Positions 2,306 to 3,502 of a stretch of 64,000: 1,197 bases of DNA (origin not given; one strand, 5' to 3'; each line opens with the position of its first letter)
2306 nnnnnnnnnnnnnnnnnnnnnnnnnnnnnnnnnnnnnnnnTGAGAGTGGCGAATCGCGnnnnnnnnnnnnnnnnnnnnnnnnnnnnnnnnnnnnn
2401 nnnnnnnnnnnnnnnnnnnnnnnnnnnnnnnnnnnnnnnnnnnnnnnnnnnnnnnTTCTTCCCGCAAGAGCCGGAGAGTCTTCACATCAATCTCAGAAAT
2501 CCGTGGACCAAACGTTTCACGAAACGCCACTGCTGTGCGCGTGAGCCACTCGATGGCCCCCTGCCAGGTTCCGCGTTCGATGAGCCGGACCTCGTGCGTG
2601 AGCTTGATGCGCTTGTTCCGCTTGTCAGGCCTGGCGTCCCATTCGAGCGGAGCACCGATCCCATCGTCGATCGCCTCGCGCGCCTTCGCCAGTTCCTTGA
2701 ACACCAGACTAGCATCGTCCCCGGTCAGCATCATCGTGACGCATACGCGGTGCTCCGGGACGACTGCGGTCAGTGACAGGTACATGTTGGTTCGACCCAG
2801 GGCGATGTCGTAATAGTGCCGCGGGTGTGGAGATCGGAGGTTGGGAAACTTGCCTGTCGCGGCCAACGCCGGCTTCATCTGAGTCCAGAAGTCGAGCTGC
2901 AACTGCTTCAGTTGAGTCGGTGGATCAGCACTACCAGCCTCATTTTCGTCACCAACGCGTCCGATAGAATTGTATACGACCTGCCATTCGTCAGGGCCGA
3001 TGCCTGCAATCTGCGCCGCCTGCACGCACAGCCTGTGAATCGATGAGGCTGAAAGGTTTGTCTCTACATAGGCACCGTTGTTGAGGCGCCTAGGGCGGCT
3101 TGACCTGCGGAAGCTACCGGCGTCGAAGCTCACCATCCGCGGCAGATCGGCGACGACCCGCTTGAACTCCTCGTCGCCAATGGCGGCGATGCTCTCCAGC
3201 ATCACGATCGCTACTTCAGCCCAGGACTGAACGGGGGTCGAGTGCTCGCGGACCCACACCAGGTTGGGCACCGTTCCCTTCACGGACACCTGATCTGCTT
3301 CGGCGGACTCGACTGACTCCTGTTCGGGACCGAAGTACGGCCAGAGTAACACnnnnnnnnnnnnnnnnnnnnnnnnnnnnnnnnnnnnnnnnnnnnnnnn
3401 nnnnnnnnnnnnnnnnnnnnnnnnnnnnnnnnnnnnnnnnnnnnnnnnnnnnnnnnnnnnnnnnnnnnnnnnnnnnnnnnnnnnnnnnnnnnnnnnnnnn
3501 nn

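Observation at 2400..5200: Lower-GC island carrying an 843-aa GmrSD-like (DUF262/DUF1524) type IV restriction-family gene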

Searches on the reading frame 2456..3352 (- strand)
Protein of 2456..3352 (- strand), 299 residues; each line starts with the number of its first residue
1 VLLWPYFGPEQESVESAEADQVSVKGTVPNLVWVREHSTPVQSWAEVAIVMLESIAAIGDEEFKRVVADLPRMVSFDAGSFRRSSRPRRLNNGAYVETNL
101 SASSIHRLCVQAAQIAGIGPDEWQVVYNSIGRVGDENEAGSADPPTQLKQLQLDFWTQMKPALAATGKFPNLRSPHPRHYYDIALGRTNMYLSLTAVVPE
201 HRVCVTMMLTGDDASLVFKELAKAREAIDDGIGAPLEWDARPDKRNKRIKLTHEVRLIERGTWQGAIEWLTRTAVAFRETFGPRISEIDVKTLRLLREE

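Call 31: predict_structure(alignment_id=A1)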
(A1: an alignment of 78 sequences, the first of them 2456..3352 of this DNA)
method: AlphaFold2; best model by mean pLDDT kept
length: 299 residues; sequences in the alignment: 78
mean_pLDDT: 89.3   pTM: 0.66
mean pLDDT of the five models: 89.3, 89.2, 89.0, 88.9, 88.9
residues with pLDDT >= 90: 227; 70-90: 37; 50-70: 16; < 50: 19
segments of 3 or more residues with pLDDT < 50: 12-18, 133-138, 140-144
pLDDT, mean of each block of 10 residues (from residue 1): 62 48 84 93 97 98 98 96 92 97 95 95 87 47 66 97 97 94 94 94 97 95 98 95 91 96 98 98 94 86
secondary structure, 60 per line:
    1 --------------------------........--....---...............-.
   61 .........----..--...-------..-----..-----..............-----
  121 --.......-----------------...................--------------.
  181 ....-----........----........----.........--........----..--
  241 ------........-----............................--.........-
elements in order: E27-34 E37-40 H44-58 H60-69 H102-115 E123-129 H147-165 E180-184 E190-197 E202-209 H214-222 H225-232 E247-254 H260-287 H290-298

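Call 35: fold_search(model_id=the predicted structure, library=pdb)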
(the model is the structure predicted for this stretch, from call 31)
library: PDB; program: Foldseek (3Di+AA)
matches with E <= 10: 736; with E <= 0.001: 0
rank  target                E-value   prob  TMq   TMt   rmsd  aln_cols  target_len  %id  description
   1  3kxy_A                8.6e-03  0.98  0.24  0.42   6.9       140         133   11  Crystal Structure of the ExsC-ExsE Complex (released 2010-06-30)
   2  6vu7_D                1.1e-02  1.00  0.30  0.57   4.7       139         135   12  Crystal structure of YbjN, a putative transcription regulator from E. coli (released 2020-03-11)
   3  6vu7_C                1.1e-02  1.00  0.30  0.53   4.9       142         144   11  Crystal structure of YbjN, a putative transcription regulator from E. coli (released 2020-03-11)
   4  5fr7_B                1.1e-02  0.99  0.29  0.50  10.4       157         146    6  Erwinia amylovora AmyR amylovoran repressor, a member of the YbjN protein family (released 2017-01-18)
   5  3kxy_B                1.3e-02  0.99  0.25  0.49   8.2       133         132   10  Crystal Structure of the ExsC-ExsE Complex (released 2010-06-30)
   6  3kxy_H                1.3e-02  0.99  0.26  0.47   6.4       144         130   11  Crystal Structure of the ExsC-ExsE Complex (released 2010-06-30)
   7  1tyq_D                1.5e-02  0.47  0.18  0.19  18.5       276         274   13  Crystal structure of Arp2/3 complex with bound ATP and calcium (released 2004-11-09)
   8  3kxy_D                1.8e-02  0.99  0.27  0.49   6.2       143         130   12  Crystal Structure of the ExsC-ExsE Complex (released 2010-06-30)
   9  3kxy_F                2.0e-02  0.99  0.28  0.51   6.2       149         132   12  Crystal Structure of the ExsC-ExsE Complex (released 2010-06-30)
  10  3kxy_J                2.0e-02  0.98  0.25  0.45   6.3       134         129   13  Crystal Structure of the ExsC-ExsE Complex (released 2010-06-30)
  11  9i2b_D                2.4e-02  0.54  0.22  0.23  17.0       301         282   12  SPIN90-Arp2/3 nucleated bidirectional actin filaments (released 2025-09-03)
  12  5frk_B                2.9e-02  0.95  0.25  0.42   6.2       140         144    6  SeMet crystal structure of Erwinia amylovora AmyR amylovoran repressor, a member of the YbjN protein family (released 2017-02-15)
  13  6vu7_B                3.1e-02  0.96  0.23  0.41   5.0       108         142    9  Crystal structure of YbjN, a putative transcription regulator from E. coli (released 2020-03-11)
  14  6k4y_M                4.1e-02  0.57  0.24  0.31  14.8       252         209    9  CryoEM structure of sigma appropriation complex (released 2019-08-07)
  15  2p9n_D                4.4e-02  0.25  0.17  0.18  18.7       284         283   12  Crystal Structure of bovine Arp2/3 complex co-crystallized with ADP (released 2007-05-29)
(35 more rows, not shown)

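Call 76: fold_search(model_id=the predicted structure, library=viral)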
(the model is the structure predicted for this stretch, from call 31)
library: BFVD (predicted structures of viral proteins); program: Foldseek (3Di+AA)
matches with E <= 10: 724; with E <= 0.001: 0
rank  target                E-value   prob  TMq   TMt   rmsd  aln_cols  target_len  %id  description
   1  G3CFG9                6.7e-03  1.00  0.27  0.52   5.2       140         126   11  Uncharacterized protein [Escherichia phage vB_EcoP_24B]
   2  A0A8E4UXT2            2.3e-02  0.66  0.17  0.32  11.3       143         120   15  Uncharacterized protein [Maribacter phage Colly_1]
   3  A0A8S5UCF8            2.4e-02  0.38  0.18  0.13  18.9       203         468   10  Nodulation protein S (NodS) [Siphoviridae sp. ctgN495]
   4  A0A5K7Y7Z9            3.8e-02  0.38  0.19  0.15  20.3       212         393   12  DNA-directed RNA polymerase RPB3-11 homolog [Abalone asfa-like virus]
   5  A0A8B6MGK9            4.3e-02  0.84  0.23  0.38  11.3       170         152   10  (no name in the UniProt tables at hand)
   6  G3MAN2                5.1e-02  0.41  0.18  0.28  12.5       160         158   13  Gp491 [Bacillus phage G]
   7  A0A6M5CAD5            5.1e-02  0.28  0.13  0.10  16.3       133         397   10  (no name in the UniProt tables at hand)
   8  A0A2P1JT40            7.5e-02  0.35  0.15  0.22  10.6       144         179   16  Histidine kinase/HSP90-like ATPase domain-containing protein [Streptomyces phage Nesbitt]
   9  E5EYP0                7.5e-02  0.28  0.17  0.16  19.2       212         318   10  (no name in the UniProt tables at hand)
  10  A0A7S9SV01            8.8e-02  0.57  0.24  0.30  12.7       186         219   10  (no name in the UniProt tables at hand)
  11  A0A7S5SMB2            9.9e-02  0.33  0.16  0.32   8.0       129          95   16  (no name in the UniProt tables at hand)
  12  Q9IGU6                9.9e-02  0.15  0.17  0.12  24.8       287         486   10  J7L [Tanapox virus]
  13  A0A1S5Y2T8            1.1e-01  0.28  0.23  0.21  14.2       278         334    8  Uncharacterized protein [uncultured archaeal virus]
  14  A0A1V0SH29            1.1e-01  0.04  0.09  0.04  20.6       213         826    8  Uncharacterized protein [Hokovirus HKV1]
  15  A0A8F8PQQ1            1.2e-01  0.05  0.12  0.10  22.0       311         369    9  Transmembrane protein [Clandestinovirus]
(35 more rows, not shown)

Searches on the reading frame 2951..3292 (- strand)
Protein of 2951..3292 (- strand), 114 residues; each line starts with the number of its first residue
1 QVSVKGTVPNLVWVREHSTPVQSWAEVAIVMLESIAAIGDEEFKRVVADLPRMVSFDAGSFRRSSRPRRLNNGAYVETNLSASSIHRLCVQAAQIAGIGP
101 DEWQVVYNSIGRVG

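Call 83: search_protein_representatives(protein=window:2951-3292:-)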
Query: 114 residues. Proteins with E-value up to 0.001 (for the whole library): 146; up to 1e-10: 39; up to 1e-30: 3. The best 146 are listed.
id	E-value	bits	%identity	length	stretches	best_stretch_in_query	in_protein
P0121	1.6e-33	131.3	57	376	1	2-112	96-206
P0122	1.2e-32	128.5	59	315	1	3-108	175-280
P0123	2.5e-31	124.3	58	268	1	4-107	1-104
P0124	1.9e-29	118.2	58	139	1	3-105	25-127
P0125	8.4e-29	116.1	53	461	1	3-108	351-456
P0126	1.4e-28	115.4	51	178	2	21-108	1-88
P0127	2.1e-28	114.9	52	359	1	6-108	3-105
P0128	2.4e-27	111.4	49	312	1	4-110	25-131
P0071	6.2e-26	106.9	50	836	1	2-112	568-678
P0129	3.0e-24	101.5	61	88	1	32-108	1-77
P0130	7.7e-20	87.3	43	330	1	3-106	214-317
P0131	4.1e-19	85.0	49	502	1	5-106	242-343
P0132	5.6e-19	84.5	45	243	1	4-107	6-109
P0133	1.0e-18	83.7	61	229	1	45-111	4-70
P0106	7.0e-18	81.0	44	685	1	4-109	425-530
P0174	1.1e-08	51.4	32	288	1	4-105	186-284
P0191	3.6e-07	46.5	32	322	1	3-101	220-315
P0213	2.4e-06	43.9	31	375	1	5-106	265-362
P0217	3.5e-06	43.4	30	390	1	4-103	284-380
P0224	1.2e-05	41.7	31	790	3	6-111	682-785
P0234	4.5e-05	39.8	29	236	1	3-105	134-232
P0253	2.4e-04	37.4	29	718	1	5-105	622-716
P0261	7.1e-04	35.9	30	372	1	19-109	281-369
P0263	9.1e-04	35.6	29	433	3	16-108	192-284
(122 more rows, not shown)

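Call 85: search_protein_families(library=pfam, alignment_id=A3, max_evalue=0.001)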
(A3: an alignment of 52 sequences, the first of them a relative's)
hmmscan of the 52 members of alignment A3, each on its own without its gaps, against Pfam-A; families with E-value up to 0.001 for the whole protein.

A. member 1, P0130 (330 aa): 0 families

B. families by the number of members that match (of 52 scanned): 25 families
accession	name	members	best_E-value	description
PF07510.16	GmrSD_C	34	3.5e-32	GmrSD restriction endonucleases, C-terminal domain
PF03235.19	GmrSD_N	5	2.2e-35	GmrSD restriction endonuclease, N-terminal domain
PF14088.11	DUF4268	3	4e-20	Domain of unknown function (DUF4268)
PF04313.20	HSDR_N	3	2e-18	Type I restriction enzyme R protein N terminus (HSDR_N)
PF13588.12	HSDR_N_2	3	5.1e-13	Type I restriction enzyme R protein N terminus (HSDR_N)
PF00041.27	fn3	2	2.6e-140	Fibronectin type III domain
PF05345.18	He_PIG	1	3.9e-78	Putative Ig domain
PF25059.1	FN3_DSCAM-DSCAML_C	1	7.3e-46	DSCAM/DSCAML C-terminal Fn3-like domain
PF07693.20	KAP_NTPase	1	5.4e-42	KAP family P-loop domain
PF16656.11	Pur_ac_phosph_N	1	3.6e-32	Purple acid Phosphatase, N-terminal domain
PF17963.7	Big_9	1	3.1e-28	Bacterial Ig domain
PF23608.1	Ig_ILCR1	1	4.5e-17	ILCR1 Ig-like domain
PF14338.12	Mrr_N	1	4.1e-15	Mrr N-terminal domain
PF17803.7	Cadherin_4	1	5.6e-13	Bacterial cadherin-like domain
PF18957.6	RibLong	1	1.3e-11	Long Rib domain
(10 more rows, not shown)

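Call 87: search_protein_families(library=pfam, proteins=[P0130, P0191, P0174, P0234, P0213, P0217, P0224, P0253, P0261, P0263], max_evalue=0.001)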
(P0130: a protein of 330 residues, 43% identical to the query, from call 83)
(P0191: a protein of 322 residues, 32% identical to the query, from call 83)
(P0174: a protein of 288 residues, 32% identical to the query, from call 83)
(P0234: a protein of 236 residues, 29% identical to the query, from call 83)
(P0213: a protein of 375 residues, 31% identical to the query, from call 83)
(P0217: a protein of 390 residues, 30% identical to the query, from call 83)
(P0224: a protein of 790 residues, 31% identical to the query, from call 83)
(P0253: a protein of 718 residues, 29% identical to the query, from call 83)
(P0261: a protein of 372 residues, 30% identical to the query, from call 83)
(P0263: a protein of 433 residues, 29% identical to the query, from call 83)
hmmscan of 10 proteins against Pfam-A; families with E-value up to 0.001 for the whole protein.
P0130 (330 aa): 0 families

P0191 (322 aa): 1 family
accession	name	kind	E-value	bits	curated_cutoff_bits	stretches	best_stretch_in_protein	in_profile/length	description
PF14338.12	Mrr_N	-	4.1e-15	56.1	29.5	1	104-189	4-85/87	Mrr N-terminal domain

P0174 (288 aa): 1 family
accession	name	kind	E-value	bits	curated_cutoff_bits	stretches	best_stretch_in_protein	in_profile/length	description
PF09509.15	Hypoth_Ymh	-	1.1e-10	41.8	25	1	76-168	22-117/119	Protein of unknown function (Hypoth_ymh)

P0234 (236 aa): 0 families

P0213 (375 aa): 2 families
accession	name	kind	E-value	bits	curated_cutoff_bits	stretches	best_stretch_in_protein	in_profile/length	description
PF04313.20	HSDR_N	-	2e-18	67.4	25.1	2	60-126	123-197/198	Type I restriction enzyme R protein N terminus (HSDR_N)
PF13588.12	HSDR_N_2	-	5.1e-13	49.5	25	1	24-124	2-99/110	Type I restriction enzyme R protein N terminus (HSDR_N)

P0217 (390 aa): 0 families

P0224 (790 aa): 2 families
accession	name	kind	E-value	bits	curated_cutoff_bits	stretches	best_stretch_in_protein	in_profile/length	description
PF04313.20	HSDR_N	-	1.1e-08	35.6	25.1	1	51-115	119-190/198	Type I restriction enzyme R protein N terminus (HSDR_N)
PF13588.12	HSDR_N_2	-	0.00013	22.5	25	1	56-111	35-90/110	Type I restriction enzyme R protein N terminus (HSDR_N)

P0253 (718 aa): 4 families
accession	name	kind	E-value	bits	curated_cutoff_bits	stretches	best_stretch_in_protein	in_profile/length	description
PF07693.20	KAP_NTPase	-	5.4e-42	144.5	20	1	22-309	4-289/293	KAP family P-loop domain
PF13191.12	AAA_16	-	2.5e-06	28.5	32.6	1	23-192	9-145/167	AAA ATPase domain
PF13401.12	AAA_22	-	0.00031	21.5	27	0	37-215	6-119/130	AAA domain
PF01712.25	dNK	-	0.00065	19.9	27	0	569-607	14-52/203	Deoxynucleoside kinase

P0261 (372 aa): 2 families
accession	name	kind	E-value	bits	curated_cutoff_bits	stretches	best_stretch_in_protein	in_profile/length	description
PF04313.20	HSDR_N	-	8.6e-16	58.8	25.1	2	62-128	124-197/198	Type I restriction enzyme R protein N terminus (HSDR_N)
PF13588.12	HSDR_N_2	-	3.1e-11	43.8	25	1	25-128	2-102/110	Type I restriction enzyme R protein N terminus (HSDR_N)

P0263 (433 aa): 1 family
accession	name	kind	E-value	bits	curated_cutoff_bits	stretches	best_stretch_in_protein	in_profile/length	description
PF12360.13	Pax7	-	1.2e-05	25.8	27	0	17-35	11-29/44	Paired box protein 7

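Call 95: search_solved_structures(query=A5, max_evalue=10)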
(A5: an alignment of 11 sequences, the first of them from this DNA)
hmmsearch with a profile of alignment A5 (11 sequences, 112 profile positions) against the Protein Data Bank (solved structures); distinct sequences matched with E-value up to 10: 2.
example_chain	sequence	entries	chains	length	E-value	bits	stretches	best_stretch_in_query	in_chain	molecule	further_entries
6w90_A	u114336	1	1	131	0.3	14.6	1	38-71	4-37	NTF2 fold protein loop-helix-loop design NT-9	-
7ue2_A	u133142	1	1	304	0.63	13.6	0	37-86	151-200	RPB_PLP3_R6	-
